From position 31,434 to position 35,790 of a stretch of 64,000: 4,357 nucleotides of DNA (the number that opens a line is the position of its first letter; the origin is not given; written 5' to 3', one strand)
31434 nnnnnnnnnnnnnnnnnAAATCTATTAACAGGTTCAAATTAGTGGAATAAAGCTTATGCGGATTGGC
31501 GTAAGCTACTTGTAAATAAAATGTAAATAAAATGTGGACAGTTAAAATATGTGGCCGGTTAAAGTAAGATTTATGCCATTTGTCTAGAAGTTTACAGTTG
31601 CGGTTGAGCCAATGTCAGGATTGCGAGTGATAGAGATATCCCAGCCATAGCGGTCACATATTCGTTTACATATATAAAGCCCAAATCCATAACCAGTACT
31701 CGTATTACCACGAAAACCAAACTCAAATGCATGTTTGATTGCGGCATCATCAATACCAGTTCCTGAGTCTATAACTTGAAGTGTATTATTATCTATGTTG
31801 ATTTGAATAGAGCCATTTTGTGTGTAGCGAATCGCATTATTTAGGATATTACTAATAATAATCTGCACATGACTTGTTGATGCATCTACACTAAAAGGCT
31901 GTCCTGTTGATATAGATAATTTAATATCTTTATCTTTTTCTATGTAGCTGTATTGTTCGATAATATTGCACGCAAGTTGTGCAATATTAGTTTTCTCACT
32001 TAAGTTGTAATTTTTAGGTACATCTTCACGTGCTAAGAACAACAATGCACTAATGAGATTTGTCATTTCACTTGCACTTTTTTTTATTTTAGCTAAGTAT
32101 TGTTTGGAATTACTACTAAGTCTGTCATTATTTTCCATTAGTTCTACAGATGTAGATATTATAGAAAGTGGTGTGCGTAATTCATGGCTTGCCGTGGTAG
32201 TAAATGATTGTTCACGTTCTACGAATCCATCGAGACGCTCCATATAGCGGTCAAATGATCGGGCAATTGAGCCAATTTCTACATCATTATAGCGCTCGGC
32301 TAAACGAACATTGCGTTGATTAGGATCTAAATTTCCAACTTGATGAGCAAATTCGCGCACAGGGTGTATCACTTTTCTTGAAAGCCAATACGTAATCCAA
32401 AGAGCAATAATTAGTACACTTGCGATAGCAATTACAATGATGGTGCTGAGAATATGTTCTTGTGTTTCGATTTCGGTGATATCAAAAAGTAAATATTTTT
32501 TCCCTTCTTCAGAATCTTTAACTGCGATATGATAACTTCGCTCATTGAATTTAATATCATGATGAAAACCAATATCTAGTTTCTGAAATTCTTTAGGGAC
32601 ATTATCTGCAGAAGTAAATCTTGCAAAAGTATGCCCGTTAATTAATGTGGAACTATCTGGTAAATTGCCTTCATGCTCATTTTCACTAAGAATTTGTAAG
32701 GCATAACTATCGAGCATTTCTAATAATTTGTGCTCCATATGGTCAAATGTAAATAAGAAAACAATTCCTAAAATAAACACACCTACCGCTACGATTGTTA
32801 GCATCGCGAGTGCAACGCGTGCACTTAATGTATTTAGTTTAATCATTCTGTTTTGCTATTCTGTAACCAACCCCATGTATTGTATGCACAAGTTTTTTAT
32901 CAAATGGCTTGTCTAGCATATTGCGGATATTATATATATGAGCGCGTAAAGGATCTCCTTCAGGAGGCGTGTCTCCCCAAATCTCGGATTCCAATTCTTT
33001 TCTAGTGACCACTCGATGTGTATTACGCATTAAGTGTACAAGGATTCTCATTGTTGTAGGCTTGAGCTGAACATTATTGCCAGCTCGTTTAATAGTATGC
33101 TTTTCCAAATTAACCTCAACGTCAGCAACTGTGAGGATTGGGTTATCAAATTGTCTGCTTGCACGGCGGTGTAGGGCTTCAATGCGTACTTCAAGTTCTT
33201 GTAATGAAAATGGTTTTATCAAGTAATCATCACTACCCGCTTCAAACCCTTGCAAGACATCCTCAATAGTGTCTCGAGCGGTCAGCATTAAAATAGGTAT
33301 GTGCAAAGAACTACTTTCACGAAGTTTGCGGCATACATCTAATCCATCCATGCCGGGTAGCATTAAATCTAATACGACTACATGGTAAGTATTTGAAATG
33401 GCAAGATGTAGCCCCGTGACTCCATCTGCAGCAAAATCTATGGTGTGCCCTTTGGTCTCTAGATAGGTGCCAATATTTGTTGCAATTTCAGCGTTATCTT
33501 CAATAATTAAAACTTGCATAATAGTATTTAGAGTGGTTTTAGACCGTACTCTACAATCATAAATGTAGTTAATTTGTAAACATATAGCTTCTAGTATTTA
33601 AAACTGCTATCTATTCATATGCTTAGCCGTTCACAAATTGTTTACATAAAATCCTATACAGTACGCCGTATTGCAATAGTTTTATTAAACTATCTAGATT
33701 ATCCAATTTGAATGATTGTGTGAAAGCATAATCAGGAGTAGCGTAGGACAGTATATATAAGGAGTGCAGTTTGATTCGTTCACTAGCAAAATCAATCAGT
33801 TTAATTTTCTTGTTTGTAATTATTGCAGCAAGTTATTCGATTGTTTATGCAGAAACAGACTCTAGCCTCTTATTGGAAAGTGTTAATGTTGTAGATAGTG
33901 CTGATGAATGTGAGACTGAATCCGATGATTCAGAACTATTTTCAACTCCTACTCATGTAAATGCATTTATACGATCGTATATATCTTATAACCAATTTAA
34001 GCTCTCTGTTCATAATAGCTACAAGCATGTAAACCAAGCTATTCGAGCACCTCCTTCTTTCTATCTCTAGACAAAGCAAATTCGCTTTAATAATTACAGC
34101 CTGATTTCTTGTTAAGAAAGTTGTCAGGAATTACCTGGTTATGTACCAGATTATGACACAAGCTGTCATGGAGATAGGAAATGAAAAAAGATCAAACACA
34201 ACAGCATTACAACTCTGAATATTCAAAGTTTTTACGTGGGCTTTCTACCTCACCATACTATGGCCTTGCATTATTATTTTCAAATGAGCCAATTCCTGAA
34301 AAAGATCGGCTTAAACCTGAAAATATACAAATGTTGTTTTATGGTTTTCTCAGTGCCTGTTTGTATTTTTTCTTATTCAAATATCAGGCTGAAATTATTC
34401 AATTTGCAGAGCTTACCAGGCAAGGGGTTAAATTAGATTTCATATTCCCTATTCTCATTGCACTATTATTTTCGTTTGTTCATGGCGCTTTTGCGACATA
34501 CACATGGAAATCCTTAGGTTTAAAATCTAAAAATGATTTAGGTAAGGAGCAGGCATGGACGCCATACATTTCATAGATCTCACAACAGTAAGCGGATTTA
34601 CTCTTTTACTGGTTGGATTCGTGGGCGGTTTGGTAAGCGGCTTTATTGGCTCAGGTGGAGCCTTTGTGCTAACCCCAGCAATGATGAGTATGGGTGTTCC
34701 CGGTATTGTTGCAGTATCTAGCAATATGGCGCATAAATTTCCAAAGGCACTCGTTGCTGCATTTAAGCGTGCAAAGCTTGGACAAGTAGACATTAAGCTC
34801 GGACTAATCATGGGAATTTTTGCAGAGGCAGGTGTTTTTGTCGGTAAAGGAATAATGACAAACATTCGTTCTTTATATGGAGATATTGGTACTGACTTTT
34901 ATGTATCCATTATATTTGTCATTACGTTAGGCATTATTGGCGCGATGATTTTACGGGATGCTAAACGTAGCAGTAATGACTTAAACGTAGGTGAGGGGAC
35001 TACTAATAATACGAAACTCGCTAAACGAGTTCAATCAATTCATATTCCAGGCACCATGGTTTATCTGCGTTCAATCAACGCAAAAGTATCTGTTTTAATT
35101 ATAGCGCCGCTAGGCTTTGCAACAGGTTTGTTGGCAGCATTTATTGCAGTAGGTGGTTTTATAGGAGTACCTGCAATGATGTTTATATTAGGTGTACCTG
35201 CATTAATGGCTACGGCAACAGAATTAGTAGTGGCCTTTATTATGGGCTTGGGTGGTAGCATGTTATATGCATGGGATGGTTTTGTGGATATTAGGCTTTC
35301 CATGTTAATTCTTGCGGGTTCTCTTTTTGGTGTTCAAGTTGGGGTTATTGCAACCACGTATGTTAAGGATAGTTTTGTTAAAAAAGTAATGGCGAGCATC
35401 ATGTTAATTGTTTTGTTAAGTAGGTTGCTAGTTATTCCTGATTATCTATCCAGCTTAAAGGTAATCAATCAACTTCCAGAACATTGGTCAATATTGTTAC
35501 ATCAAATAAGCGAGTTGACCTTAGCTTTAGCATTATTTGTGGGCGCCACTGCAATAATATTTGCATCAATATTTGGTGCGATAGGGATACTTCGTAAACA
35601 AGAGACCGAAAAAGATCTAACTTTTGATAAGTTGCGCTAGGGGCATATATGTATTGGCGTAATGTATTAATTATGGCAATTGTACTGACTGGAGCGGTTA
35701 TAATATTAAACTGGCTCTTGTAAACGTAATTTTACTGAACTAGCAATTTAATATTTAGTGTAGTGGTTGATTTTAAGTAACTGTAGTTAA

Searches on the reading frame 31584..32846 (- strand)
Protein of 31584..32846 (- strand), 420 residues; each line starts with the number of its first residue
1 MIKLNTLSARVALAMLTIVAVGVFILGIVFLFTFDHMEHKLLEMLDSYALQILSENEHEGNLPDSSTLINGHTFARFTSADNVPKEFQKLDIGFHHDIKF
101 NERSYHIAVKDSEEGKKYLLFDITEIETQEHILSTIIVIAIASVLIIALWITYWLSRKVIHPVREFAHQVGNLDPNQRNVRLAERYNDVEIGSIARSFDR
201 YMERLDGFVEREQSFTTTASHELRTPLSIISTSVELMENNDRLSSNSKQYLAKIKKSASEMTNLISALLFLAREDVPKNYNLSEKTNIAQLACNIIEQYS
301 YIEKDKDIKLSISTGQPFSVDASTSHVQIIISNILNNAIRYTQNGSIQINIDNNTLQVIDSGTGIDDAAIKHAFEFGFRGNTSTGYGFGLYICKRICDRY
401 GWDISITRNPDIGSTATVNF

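Call 47: search_protein_families(library=pfam, proteins=[window:31584-32846:-], max_evalue=0.001)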
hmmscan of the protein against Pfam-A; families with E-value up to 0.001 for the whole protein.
window:31584-32846:- (420 aa): 3 families
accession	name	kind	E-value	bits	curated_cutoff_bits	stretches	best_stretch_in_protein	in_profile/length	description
PF02518.31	HATPase_c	-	7.5e-20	71.9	26.4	1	325-418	4-105/111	Histidine kinase-, DNA gyrase B-, and HSP90-like ATPase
PF00512.31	HisKA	-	3.5e-15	56.2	26.9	1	213-275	3-64/66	His Kinase A (phospho-acceptor) domain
PF00672.30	HAMP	-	4e-06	27.5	25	1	154-205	1-51/53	HAMP domain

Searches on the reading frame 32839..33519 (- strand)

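Call 47: search_protein_families(library=pfam, proteins=[window:32839-33519:-], max_evalue=0.001)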
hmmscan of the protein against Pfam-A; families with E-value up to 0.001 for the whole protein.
window:32839-33519:- (226 aa): 2 families
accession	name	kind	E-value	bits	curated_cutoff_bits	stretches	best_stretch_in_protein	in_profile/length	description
PF00072.30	Response_reg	-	1.4e-27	96.4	30.2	1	3-113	1-110/111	Response regulator receiver domain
PF00486.34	Trans_reg_C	-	1.6e-18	67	26.2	1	147-221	1-77/77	Transcriptional regulatory protein, C terminal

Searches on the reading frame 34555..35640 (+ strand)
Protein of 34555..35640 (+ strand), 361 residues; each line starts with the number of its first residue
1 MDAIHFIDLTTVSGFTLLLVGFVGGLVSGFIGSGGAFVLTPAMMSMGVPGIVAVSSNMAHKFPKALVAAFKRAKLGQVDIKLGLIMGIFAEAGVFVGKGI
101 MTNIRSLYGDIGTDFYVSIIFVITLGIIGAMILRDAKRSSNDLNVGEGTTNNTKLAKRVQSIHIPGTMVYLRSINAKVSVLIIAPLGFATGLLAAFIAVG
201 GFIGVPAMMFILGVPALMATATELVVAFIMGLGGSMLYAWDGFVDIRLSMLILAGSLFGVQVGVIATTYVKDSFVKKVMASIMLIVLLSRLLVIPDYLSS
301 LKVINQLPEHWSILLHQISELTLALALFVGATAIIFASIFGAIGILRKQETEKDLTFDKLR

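Call 47: search_protein_families(library=pfam, proteins=[window:34555-35640:+], max_evalue=0.001)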
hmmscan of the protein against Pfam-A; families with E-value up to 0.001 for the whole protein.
window:34555-35640:+ (361 aa): 1 family
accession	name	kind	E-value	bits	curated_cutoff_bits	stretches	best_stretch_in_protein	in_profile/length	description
PF01925.25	TauE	-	2.9e-35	122.5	32.6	1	17-288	1-235/237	Sulfite exporter TauE/SafE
